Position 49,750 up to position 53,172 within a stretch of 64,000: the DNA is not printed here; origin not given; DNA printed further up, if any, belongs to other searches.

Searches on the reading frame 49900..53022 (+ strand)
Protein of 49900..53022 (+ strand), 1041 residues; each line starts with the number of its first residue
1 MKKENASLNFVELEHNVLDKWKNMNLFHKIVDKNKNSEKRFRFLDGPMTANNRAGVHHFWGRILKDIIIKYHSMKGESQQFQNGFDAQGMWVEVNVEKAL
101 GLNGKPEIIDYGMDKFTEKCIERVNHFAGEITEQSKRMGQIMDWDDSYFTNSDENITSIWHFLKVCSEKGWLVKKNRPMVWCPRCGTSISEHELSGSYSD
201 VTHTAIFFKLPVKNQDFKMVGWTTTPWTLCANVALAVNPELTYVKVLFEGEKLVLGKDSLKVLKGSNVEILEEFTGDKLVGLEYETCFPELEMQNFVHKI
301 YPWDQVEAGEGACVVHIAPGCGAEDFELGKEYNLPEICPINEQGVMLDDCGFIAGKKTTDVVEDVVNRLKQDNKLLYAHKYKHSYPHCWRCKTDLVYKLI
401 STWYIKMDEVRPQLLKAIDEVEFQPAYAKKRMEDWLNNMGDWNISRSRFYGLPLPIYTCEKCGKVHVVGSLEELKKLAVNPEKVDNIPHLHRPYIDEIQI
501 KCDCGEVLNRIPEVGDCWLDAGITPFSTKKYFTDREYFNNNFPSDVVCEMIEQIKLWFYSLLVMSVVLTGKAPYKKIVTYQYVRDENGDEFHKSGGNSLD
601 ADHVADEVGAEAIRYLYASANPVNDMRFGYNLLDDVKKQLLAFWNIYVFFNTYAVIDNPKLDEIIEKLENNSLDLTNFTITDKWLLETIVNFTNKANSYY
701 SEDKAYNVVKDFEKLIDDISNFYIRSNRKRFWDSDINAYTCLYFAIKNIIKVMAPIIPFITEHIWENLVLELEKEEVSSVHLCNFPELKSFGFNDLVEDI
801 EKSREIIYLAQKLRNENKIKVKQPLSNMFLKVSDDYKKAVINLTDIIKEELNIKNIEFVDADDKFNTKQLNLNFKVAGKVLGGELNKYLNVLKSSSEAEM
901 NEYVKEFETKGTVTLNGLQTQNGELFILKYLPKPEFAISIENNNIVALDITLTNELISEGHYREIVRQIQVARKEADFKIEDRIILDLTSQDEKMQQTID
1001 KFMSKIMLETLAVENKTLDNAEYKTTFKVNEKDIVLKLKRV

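Call 47: search_protein_families(library=pfam, proteins=[window:49900-53022:+], max_evalue=0.00001)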
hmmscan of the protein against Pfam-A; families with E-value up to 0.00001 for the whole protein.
window:49900-53022:+ (1041 aa): 4 families
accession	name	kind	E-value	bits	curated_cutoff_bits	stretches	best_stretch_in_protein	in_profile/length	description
PF00133.28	tRNA-synt_1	-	3.4e-99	332.9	22.7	1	17-628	2-413/414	tRNA synthetases class I (I, L, M and V)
PF19302.4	DUF5915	-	3.5e-33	115.2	27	1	845-1040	2-194/195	Domain of unknown function (DUF5915)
PF08264.19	Anticodon_1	-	2.8e-25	89.4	25.1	1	682-826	1-145/148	Anticodon-binding domain of tRNA ligase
PF09334.17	tRNA-synt_1g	-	2.4e-13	50.1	20.1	0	385-460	166-239/391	tRNA synthetases class I (M)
